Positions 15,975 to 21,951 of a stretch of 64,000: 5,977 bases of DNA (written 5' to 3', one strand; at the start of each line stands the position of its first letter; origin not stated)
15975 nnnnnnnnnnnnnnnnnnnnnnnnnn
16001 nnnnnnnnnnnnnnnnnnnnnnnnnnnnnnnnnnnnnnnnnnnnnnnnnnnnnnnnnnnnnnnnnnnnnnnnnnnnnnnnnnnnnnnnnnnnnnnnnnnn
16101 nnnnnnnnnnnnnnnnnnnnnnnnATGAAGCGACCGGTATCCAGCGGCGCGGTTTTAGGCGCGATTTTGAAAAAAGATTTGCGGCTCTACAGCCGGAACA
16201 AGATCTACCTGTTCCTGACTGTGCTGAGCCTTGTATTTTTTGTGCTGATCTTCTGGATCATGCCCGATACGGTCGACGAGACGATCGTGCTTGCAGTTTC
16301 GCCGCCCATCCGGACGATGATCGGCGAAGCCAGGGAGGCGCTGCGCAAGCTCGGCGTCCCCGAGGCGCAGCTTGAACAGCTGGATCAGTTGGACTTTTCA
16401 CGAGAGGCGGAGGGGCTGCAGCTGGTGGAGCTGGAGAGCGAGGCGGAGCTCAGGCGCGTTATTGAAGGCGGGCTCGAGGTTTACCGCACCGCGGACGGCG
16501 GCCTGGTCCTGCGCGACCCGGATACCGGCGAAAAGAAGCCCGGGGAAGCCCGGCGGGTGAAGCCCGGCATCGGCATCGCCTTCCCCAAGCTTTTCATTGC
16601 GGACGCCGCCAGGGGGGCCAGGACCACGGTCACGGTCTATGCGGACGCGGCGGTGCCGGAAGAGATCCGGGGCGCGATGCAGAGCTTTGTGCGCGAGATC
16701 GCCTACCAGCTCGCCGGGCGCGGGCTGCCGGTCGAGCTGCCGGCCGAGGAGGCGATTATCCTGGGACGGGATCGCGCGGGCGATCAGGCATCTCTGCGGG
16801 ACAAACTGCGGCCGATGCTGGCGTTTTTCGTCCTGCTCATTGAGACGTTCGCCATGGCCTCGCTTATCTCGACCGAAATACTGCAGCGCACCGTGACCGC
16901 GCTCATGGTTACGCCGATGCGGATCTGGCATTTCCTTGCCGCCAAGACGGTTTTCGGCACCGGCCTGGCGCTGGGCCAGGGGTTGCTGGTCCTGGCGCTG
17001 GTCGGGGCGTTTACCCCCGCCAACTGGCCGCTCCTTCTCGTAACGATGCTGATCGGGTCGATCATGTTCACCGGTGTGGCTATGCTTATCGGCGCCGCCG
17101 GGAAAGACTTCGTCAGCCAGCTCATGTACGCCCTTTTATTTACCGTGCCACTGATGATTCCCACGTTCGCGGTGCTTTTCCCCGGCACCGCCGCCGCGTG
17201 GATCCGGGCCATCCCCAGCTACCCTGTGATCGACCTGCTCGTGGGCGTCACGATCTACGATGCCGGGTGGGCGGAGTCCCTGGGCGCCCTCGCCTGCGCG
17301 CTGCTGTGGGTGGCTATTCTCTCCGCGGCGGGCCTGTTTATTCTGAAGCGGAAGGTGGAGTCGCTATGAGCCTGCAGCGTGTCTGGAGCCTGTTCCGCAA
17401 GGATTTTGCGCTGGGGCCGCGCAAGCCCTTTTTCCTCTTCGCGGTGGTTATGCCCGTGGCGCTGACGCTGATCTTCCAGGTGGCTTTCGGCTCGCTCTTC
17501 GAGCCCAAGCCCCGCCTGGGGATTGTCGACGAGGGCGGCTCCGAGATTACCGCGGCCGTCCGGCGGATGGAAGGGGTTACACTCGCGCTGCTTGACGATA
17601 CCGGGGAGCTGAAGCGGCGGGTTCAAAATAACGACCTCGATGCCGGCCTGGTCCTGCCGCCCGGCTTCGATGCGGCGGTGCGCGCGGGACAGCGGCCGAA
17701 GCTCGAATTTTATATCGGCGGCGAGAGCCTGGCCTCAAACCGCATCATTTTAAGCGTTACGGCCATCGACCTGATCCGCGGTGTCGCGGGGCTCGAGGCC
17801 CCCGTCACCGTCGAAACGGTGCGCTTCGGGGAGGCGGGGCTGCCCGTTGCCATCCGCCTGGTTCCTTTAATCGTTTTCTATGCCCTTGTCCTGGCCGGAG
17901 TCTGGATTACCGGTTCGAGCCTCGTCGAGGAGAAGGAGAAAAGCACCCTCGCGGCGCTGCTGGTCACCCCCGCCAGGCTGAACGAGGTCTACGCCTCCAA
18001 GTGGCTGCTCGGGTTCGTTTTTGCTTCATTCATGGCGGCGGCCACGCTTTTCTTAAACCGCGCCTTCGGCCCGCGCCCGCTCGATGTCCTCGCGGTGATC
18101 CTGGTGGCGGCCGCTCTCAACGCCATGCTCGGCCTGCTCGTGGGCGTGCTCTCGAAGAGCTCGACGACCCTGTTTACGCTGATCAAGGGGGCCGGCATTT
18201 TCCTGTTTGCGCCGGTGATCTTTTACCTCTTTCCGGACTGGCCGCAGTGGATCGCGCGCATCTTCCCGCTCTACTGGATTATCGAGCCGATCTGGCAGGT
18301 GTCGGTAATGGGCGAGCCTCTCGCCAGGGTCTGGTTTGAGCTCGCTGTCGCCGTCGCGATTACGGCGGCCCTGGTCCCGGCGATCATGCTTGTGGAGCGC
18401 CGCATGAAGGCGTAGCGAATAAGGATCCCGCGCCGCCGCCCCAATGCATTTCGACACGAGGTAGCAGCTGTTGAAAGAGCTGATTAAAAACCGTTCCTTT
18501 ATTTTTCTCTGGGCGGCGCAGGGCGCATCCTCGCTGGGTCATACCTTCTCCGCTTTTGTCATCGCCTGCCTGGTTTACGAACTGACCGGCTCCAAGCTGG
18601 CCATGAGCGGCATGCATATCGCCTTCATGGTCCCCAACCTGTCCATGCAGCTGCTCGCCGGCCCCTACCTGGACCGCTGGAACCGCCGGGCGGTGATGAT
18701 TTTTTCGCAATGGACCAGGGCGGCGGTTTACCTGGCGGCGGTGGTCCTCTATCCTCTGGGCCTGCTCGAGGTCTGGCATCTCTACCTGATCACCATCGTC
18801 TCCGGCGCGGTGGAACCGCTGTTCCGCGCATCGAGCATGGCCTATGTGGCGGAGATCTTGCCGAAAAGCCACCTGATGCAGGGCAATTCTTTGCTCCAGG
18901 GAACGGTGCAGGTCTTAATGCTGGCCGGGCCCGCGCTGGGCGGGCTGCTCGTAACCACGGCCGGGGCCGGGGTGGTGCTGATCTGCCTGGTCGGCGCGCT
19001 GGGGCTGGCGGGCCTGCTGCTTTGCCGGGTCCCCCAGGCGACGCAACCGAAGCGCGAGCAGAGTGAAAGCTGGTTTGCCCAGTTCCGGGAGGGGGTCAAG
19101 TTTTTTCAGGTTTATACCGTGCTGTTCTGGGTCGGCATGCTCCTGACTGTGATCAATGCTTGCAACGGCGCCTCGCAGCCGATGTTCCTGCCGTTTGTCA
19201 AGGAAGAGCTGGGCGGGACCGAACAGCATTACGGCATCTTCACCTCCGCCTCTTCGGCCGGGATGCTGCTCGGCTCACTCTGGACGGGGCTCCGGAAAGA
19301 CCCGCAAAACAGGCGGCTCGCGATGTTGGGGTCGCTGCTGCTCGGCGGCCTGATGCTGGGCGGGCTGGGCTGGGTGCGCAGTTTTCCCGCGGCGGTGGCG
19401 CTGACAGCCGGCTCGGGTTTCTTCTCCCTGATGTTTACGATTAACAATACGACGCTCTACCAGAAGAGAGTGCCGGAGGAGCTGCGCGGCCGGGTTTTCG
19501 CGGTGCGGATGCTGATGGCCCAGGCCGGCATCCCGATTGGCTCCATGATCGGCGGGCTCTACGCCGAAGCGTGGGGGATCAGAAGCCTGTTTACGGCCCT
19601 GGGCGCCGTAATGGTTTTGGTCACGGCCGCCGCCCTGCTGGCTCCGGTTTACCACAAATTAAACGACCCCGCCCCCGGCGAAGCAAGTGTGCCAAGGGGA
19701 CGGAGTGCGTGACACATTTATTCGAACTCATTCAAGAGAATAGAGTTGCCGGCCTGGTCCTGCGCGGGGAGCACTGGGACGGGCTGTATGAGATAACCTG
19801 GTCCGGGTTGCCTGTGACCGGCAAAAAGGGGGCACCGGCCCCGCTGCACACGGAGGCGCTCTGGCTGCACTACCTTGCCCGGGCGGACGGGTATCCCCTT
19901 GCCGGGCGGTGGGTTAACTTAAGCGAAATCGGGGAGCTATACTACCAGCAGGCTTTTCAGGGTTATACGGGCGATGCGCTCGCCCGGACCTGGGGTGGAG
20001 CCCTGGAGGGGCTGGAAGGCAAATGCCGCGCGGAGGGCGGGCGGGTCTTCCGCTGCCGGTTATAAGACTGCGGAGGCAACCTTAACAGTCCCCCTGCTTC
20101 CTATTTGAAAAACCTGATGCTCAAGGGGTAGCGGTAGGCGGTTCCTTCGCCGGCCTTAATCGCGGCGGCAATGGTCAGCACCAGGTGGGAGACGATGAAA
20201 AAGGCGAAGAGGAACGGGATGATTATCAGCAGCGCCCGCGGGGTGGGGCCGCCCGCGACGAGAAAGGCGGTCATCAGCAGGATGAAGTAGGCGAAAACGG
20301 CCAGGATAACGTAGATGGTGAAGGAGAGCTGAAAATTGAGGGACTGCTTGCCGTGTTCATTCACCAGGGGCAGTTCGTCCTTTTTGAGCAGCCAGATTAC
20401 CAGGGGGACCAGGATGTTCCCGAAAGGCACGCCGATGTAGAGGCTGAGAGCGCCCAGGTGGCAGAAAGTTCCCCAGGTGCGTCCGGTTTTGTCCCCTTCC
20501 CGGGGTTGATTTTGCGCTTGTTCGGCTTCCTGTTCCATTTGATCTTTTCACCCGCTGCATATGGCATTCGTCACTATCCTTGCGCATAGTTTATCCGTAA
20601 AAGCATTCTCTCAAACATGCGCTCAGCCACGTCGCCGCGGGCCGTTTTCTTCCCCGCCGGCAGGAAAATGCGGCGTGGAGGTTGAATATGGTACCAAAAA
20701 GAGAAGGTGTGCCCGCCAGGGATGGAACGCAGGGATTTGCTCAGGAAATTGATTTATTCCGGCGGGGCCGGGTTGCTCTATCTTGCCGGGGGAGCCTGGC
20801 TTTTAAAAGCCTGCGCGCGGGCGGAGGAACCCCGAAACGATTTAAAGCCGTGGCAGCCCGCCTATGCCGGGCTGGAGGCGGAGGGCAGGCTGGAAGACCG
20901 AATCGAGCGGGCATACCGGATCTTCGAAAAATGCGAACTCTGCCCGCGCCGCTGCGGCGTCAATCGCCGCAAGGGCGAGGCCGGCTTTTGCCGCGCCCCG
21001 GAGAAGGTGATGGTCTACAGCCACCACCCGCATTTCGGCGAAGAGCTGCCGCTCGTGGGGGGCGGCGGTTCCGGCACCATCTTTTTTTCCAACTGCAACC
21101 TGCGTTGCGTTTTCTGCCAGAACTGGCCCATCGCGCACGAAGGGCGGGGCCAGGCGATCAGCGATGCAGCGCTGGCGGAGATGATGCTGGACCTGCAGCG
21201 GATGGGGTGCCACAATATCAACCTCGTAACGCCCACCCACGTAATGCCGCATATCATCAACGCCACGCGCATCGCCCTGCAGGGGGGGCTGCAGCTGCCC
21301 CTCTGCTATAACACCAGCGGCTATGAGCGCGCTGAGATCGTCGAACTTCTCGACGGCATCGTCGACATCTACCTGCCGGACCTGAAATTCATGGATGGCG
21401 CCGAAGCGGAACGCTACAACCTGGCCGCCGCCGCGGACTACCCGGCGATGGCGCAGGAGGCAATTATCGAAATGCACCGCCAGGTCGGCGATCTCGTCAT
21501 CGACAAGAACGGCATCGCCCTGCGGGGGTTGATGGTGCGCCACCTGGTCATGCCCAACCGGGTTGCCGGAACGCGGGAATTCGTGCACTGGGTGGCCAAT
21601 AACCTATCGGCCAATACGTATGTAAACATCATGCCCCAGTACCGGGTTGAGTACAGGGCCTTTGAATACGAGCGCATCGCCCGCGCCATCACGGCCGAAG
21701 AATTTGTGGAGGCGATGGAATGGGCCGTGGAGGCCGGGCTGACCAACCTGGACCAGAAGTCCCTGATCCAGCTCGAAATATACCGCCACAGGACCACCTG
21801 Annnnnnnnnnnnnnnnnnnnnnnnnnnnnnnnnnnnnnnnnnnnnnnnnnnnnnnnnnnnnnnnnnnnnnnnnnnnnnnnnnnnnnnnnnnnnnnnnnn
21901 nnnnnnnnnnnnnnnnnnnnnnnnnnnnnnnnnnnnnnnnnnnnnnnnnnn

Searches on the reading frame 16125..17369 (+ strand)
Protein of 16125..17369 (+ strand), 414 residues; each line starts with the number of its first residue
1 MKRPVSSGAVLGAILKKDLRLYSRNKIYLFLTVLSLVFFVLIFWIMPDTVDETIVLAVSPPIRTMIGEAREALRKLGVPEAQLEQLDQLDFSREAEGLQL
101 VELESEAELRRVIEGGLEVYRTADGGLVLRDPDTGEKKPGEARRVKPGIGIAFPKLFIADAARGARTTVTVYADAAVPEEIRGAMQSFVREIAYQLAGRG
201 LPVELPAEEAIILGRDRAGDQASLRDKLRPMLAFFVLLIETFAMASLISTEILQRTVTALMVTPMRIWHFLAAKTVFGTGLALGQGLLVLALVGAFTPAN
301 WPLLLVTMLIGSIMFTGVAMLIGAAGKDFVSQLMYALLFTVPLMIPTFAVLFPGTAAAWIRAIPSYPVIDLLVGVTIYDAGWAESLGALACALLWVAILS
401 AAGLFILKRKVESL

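Call 27: search_protein_families(library=pfam, proteins=[window:16125-17369:+])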
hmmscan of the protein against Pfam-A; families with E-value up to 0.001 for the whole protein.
window:16125-17369:+ (414 aa): 2 families
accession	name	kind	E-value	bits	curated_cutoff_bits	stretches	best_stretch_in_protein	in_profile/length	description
PF12698.13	ABC2_membrane_3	-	4.1e-22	79.2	31.6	1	26-403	1-345/347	ABC-2 family transporter protein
PF01061.29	ABC2_membrane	-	8.2e-08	32.5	26.9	1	227-352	51-182/211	ABC-2 type transporter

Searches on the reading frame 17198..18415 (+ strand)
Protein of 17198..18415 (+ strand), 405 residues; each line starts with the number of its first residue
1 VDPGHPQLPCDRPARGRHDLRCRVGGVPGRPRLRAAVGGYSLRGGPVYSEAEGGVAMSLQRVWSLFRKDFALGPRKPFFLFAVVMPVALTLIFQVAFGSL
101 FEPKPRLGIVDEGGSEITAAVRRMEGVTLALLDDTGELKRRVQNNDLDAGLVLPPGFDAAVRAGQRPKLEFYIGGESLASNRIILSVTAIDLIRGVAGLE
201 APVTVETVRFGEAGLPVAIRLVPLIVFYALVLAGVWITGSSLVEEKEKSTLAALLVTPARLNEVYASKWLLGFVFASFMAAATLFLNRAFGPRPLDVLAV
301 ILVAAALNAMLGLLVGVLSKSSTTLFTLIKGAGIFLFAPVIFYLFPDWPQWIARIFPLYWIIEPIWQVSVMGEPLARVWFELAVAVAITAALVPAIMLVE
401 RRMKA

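Call 27: search_protein_families(library=pfam, proteins=[window:17198-18415:+])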
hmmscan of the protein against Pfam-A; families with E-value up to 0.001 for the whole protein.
window:17198-18415:+ (405 aa): 3 families
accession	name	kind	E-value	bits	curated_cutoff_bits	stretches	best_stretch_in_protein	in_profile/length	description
PF12698.13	ABC2_membrane_3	-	9.4e-29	101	31.6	1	78-393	3-342/347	ABC-2 family transporter protein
PF01061.29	ABC2_membrane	-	4.8e-09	36.5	26.9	1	224-364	54-205/211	ABC-2 type transporter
PF12679.13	ABC2_membrane_2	-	2.1e-07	30.9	27.2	1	63-328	1-187/283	ABC-2 family transporter protein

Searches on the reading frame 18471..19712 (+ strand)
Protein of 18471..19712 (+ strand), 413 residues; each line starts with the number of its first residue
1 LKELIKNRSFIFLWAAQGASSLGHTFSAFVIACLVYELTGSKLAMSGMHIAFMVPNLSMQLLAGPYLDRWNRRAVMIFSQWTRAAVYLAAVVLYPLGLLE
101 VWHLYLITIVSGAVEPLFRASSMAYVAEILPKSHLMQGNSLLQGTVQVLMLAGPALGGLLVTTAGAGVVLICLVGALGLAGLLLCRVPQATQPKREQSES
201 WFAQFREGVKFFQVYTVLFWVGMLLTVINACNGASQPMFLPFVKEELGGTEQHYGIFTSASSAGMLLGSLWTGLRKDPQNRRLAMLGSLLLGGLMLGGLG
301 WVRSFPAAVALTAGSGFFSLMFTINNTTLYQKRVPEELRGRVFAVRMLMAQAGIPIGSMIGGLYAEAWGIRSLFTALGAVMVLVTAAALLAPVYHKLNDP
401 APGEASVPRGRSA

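Call 27: search_protein_families(library=pfam, proteins=[window:18471-19712:+])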
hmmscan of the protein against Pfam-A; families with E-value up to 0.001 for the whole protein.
window:18471-19712:+ (413 aa): 2 families
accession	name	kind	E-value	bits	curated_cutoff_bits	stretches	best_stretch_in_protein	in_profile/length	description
PF07690.21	MFS_1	-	1.1e-39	136.8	33.4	2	13-226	1-214/347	Major Facilitator Superfamily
PF05977.19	MFS_3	-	5.3e-28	98.2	27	1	6-391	8-393/524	Transmembrane secretion effector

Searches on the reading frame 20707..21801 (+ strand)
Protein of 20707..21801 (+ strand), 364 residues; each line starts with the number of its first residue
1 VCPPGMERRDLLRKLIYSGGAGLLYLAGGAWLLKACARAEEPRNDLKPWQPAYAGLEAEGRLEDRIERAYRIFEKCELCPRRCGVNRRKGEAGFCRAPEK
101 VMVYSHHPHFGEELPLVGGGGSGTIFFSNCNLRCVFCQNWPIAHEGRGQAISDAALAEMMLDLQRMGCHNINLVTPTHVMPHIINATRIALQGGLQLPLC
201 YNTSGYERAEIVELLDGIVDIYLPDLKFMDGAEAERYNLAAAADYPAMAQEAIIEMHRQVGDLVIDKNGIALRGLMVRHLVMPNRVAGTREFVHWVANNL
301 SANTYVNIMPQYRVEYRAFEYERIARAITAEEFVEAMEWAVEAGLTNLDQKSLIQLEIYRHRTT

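Call 27: search_protein_families(library=pfam, proteins=[window:20707-21801:+])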
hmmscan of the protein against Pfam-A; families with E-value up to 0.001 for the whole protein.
window:20707-21801:+ (364 aa): 1 family
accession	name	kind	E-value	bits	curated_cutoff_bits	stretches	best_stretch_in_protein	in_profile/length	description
PF04055.27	Radical_SAM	-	5.9e-12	46.5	29.5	1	125-222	2-105/166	Radical SAM superfamily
